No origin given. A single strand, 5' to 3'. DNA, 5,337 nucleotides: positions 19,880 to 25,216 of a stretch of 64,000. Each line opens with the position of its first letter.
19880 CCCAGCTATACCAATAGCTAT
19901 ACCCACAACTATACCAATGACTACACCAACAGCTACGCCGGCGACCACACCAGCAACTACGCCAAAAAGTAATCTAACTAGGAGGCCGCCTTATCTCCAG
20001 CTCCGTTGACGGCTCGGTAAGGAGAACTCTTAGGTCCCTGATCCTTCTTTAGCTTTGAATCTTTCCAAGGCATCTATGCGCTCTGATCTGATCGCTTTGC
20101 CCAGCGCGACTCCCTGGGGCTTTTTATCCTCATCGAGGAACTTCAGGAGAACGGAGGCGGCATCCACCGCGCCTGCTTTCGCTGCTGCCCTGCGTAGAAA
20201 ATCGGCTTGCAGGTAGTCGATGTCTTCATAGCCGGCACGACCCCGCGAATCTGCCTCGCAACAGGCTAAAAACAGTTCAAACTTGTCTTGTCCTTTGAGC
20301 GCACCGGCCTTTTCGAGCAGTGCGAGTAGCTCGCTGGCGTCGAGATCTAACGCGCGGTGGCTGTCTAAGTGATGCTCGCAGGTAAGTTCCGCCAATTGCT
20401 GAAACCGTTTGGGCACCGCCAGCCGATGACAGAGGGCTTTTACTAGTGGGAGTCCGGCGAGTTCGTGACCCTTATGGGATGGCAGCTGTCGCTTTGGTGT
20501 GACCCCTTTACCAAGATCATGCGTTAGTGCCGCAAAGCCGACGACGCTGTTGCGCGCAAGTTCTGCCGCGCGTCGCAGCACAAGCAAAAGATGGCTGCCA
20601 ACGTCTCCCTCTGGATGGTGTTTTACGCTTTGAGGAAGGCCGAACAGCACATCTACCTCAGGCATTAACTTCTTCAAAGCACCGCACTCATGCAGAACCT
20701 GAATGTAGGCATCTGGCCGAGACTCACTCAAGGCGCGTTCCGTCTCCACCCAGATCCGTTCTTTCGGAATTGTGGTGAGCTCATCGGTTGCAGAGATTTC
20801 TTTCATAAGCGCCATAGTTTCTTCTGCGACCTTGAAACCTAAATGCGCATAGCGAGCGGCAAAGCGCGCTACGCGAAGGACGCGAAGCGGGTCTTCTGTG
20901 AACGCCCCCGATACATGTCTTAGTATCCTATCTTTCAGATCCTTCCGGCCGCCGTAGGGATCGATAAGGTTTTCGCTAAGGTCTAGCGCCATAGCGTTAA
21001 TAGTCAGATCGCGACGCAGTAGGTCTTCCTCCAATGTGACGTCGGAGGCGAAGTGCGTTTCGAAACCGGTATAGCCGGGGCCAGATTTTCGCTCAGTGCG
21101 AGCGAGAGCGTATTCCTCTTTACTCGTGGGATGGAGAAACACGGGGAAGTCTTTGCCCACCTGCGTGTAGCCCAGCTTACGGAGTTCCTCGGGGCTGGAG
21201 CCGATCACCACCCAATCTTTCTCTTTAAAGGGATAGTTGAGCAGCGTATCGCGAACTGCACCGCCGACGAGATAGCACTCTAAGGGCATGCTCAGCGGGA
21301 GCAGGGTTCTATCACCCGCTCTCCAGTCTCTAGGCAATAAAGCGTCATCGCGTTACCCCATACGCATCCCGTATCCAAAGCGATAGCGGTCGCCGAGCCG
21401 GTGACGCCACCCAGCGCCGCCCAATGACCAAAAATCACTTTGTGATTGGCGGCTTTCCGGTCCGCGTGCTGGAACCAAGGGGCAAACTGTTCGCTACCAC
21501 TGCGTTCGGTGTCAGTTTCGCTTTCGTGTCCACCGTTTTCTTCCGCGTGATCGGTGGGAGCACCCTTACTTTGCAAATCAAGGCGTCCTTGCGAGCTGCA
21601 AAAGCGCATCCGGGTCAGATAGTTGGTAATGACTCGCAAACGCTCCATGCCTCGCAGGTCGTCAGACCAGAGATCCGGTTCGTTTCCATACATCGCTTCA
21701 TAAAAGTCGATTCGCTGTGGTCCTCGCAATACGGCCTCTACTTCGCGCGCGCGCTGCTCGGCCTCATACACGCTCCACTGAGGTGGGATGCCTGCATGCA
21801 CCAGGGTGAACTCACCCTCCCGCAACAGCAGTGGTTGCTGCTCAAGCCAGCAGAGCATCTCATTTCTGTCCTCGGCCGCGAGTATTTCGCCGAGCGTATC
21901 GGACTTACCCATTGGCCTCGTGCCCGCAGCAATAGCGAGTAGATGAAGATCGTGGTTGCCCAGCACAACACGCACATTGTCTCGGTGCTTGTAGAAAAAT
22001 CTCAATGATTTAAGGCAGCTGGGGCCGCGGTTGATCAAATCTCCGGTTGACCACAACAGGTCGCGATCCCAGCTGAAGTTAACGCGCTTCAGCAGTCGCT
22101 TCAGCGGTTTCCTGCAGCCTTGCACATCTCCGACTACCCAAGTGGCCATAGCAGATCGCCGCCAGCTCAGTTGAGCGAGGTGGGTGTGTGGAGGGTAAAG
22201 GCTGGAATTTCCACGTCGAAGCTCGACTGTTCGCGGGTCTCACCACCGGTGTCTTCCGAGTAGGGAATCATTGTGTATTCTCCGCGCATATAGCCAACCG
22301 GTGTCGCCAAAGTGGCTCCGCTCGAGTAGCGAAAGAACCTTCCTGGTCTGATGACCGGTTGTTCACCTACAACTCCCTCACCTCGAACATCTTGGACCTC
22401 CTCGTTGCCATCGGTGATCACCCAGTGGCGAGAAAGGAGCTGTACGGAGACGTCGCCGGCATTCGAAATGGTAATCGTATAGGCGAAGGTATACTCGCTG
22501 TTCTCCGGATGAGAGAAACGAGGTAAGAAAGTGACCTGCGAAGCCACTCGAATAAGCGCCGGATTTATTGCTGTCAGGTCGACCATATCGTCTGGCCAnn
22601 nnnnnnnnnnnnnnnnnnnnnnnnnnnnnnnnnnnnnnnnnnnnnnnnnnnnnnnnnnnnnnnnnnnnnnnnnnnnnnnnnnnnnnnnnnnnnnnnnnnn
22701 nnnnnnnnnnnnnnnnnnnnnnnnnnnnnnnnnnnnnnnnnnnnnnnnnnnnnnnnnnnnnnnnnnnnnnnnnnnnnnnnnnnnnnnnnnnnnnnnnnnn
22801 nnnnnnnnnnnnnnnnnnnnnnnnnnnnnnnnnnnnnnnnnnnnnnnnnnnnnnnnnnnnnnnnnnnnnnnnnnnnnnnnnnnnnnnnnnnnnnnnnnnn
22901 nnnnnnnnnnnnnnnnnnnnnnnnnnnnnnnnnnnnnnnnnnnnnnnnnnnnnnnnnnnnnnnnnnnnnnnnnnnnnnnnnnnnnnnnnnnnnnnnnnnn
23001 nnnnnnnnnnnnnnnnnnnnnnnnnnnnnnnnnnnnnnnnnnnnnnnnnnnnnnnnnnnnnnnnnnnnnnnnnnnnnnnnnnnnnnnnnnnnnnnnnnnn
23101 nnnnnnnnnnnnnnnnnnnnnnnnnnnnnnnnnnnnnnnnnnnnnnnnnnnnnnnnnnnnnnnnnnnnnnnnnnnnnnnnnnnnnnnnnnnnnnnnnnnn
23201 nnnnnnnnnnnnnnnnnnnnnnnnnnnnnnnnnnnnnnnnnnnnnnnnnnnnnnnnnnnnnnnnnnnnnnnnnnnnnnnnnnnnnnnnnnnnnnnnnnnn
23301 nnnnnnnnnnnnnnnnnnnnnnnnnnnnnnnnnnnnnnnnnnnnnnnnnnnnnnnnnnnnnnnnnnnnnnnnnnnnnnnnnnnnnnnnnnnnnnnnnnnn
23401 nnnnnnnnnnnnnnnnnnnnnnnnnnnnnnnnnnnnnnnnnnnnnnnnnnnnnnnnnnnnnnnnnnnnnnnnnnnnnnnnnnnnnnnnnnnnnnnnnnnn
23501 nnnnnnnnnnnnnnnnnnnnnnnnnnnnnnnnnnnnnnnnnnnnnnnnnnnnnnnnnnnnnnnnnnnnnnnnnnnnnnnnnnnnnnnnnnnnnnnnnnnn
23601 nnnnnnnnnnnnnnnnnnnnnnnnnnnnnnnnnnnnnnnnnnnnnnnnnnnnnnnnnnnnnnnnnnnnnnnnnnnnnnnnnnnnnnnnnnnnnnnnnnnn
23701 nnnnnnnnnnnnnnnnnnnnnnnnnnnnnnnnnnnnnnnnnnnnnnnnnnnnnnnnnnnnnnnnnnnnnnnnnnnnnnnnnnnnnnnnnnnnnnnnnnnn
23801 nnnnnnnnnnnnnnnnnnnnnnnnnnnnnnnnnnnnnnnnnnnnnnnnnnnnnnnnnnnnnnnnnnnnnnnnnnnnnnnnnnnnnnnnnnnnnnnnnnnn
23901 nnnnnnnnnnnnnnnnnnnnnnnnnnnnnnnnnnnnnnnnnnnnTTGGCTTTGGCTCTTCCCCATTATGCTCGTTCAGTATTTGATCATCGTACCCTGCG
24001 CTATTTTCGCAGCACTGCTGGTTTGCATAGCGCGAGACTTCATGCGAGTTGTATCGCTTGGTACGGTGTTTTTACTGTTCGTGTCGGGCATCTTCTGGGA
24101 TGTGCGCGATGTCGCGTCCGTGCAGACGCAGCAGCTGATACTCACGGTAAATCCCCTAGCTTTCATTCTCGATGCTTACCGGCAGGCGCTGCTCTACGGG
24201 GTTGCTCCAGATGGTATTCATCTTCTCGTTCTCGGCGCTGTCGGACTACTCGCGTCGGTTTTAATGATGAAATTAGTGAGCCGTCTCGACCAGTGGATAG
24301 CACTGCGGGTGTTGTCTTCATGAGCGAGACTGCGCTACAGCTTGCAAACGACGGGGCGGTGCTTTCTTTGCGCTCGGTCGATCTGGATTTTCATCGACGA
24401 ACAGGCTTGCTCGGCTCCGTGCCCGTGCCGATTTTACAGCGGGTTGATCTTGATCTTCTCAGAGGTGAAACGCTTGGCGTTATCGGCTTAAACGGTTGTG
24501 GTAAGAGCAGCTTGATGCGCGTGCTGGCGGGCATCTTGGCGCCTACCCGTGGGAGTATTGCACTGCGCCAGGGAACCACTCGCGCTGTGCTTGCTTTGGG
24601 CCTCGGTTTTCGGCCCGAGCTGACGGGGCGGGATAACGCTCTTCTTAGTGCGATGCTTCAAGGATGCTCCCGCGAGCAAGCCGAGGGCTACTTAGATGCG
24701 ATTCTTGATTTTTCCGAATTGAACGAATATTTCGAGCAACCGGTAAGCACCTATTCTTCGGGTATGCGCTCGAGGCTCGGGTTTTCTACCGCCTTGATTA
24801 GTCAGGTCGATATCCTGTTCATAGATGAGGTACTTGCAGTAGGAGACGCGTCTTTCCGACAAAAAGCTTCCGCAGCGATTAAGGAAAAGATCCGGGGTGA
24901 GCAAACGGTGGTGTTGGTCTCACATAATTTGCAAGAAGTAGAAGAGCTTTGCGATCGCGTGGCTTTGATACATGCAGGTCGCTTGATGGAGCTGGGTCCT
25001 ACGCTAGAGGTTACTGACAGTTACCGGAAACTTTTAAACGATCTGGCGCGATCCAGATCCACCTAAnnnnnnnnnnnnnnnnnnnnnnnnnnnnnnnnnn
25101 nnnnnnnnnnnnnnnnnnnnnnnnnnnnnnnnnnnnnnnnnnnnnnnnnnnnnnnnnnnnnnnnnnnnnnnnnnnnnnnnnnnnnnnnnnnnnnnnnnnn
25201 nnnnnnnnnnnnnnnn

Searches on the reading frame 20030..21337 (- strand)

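Call 5: search_protein_families(library=pfam, proteins=[window:20030-21337:-], max_evalue=0.001)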
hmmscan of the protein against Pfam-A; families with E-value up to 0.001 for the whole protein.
window:20030-21337:- (435 aa): 3 families
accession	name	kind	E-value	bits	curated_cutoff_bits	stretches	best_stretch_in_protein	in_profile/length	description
PF01743.26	PolyA_pol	-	5e-20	72.6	23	1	21-140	1-126/126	Poly A polymerase head domain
PF12627.12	PolyA_pol_RNAbd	-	2.6e-13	49.9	22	1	167-229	1-61/64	Probable RNA and SrmB- binding site of polymerase A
PF01966.28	HD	-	1.6e-07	32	22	1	247-333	2-93/116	HD domain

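Call 6: search_protein_families(library=ncbifam, proteins=[window:20030-21337:-], max_evalue=0.01)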
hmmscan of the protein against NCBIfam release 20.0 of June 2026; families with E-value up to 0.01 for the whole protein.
window:20030-21337:- (435 aa): 12 families
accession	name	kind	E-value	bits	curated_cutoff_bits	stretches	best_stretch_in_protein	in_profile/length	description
NF008137.0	PRK10885.1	equivalog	2e-170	567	451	1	20-430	2-406/409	multifunctional CCA addition/repair protein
NF009813.0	PRK13298.1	equivalog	5.4e-121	404.4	606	1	20-431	2-410/417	tRNA CCA-pyrophosphorylase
NF009812.0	PRK13297.1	equivalog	1.1e-75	255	624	1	18-228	11-219/364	tRNA CCA-pyrophosphorylase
NF009811.0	PRK13296.1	equivalog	1.4e-70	238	469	1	20-232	2-212/360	CCA tRNA nucleotidyltransferase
TIGR02692.1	tRNA_CCA_actino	equivalog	6.7e-37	127.2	438.8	1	20-312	29-331/466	CCA tRNA nucleotidyltransferase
NF009814.0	PRK13299.1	equivalog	7.1e-34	117.5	290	1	20-227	22-227/396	CCA tRNA nucleotidyltransferase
TIGR01942.1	pcnB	subfamily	2.9e-26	92.3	305.65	1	20-239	31-252/425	polynucleotide adenylyltransferase PcnB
NF008634.1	PRK11623.1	equivalog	3.9e-16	58.7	702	1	20-232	62-287/469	polynucleotide adenylyltransferase PcnB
NF041569.1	A-tRNAntase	equivalog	2.1e-14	52.7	1440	1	100-228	565-695/880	A-adding tRNA nucleotidyltransferase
TIGR01693.1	UTase_glnD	equivalog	2.5e-08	32.6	519.4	1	142-365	328-560/850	[protein-PII] uridylyltransferase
NF001265.0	PRK00227.1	equivalog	3.9e-05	22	799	1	148-324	289-455/693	[protein-PII] uridylyltransferase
NF003467.0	PRK05092.1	equivalog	0.0012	16.6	959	0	136-365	396-634/940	[protein-PII] uridylyltransferase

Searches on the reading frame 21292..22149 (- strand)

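Call 5: search_protein_families(library=pfam, proteins=[window:21292-22149:-], max_evalue=0.001)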
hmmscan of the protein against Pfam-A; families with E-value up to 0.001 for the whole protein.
window:21292-22149:- (285 aa): 1 family
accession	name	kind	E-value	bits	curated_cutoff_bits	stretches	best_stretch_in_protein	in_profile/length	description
PF00149.33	Metallophos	-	1.9e-13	51.7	21.5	1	2-140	2-135/191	Calcineurin-like phosphoesterase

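Call 6: search_protein_families(library=ncbifam, proteins=[window:21292-22149:-], max_evalue=0.01)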
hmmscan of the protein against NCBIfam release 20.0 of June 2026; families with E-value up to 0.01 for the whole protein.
window:21292-22149:- (285 aa): 6 families
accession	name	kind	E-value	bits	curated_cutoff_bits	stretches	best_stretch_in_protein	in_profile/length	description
NF001204.0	PRK00166.1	equivalog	3.2e-101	338.2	176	1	1-283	1-268/276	symmetrical bis(5'-nucleosyl)-tetraphosphatase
TIGR00668.1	apaH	equivalog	8.8e-77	258.3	222.85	1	1-274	1-259/279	bis(5'-nucleosyl)-tetraphosphatase (symmetrical) ApaH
NF008516.0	PRK11439.1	equivalog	4.3e-13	49.8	326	1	3-69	19-83/218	protein-serine/threonine phosphatase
NF007425.0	PRK09968.1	equivalog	6.7e-11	42.3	332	1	3-69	17-81/218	protein-serine/threonine phosphatase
NF010148.0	PRK13625.1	equivalog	3.7e-07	29.9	340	1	1-77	1-87/245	bis(5'-nucleosyl)-tetraphosphatase PrpE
TIGR04075.1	bacter_Pnkp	equivalog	3.8e-07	28.7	750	1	5-124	184-326/851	polynucleotide kinase-phosphatase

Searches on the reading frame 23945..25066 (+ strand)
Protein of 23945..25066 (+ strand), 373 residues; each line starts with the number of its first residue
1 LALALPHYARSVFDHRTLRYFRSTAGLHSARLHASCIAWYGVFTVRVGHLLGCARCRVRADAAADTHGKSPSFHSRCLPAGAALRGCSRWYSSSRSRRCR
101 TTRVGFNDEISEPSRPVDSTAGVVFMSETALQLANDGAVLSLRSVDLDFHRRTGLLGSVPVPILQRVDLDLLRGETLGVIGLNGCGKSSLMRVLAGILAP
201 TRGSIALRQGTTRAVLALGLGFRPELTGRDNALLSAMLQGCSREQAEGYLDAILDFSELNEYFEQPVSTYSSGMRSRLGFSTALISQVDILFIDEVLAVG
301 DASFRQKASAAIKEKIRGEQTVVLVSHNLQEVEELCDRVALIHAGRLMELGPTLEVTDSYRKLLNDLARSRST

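Call 5: search_protein_families(library=pfam, proteins=[window:23945-25066:+], max_evalue=0.001)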
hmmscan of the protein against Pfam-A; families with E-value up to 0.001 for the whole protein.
window:23945-25066:+ (373 aa): 3 families
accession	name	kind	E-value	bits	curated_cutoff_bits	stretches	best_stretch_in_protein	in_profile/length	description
PF00005.33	ABC_tran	-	5.7e-18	66.3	25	1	164-296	1-135/137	ABC transporter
PF13304.12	AAA_21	-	1.9e-05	25.3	27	0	178-198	3-23/304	AAA domain, putative AbiEii toxin, Type IV TA system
PF02463.25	SMC_N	-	0.00092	19.1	40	0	177-199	27-49/220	RecF/RecN/SMC N terminal domain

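Call 6: search_protein_families(library=ncbifam, proteins=[window:23945-25066:+], max_evalue=0.01)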
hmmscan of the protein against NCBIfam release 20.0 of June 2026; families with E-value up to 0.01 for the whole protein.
window:23945-25066:+ (373 aa): 183 families (the best 25 are shown)
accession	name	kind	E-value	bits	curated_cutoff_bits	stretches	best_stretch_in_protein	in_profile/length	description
NF010066.0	PRK13546.1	equivalog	6.2e-47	160.2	320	1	164-369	40-243/264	teichoic acids export ABC transporter ATP-binding subunit TagH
NF010065.0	PRK13545.1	equivalog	4.2e-43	147.8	538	1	164-366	40-240/549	teichoic acids export protein ATP-binding subunit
NF050108.1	galactan_ABC_ATP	equivalog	6.9e-42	143.3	400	1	161-361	42-241/244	galactan export ABC transporter ATP-binding subunit Wzt/RfbE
TIGR01188.1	drrA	subfamily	9e-34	117.1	312.45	1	164-355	9-210/302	daunorubicin resistance ABC transporter, ATP-binding protein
NF033858.1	ABC2_perm_RbbA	equivalog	1e-23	83.2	1050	1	165-355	283-483/909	ribosome-associated ATPase/putative transporter RbbA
TIGR03740.1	galliderm_ABC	subfamily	2.5e-23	82.9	309.75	1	163-348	15-203/223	lantibiotic protection ABC transporter ATP-binding subunit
NF010059.0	PRK13536.1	equivalog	1.1e-22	80.2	549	1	162-349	57-254/342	nodulation factor ABC transporter ATP-binding protein NodI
NF010060.0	PRK13537.1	equivalog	1.5e-22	79.9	521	1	164-351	31-228/314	nodulation factor ABC transporter ATP-binding protein NodI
TIGR04521.1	ECF_ATPase_2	equivalog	1.8e-22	79.7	330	2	239-363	113-239/279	energy-coupling factor transporter ATPase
TIGR01186.1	proV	subfamily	2.1e-22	79.7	326.6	1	165-352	10-213/363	betaine/proline/choline family ABC transporter ATP-binding protein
TIGR03864.1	PQQ_ABC_ATP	hypoth_equivalog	4.1e-22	78.8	302.25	1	163-359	16-222/236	ABC transporter, ATP-binding subunit, PQQ-dependent alcohol dehydrogenase system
NF040873.1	AztA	equivalog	6.8e-22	78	220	1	162-339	6-189/191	zinc ABC transporter ATP-binding protein AztA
TIGR01288.1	nodI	equivalog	7.9e-22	77.6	424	1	166-348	22-214/303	nodulation factor ABC transporter ATP-binding protein NodI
TIGR03415.1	ABC_choXWV_ATP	equivalog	2.5e-21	76.1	483.75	2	221-355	116-251/382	choline ABC transporter ATP-binding protein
NF040933.2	ABC_arch_GlcV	equivalog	1.9e-20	73.1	450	2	224-359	96-232/357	glucose ABC transporter ATP-binding protein GlcV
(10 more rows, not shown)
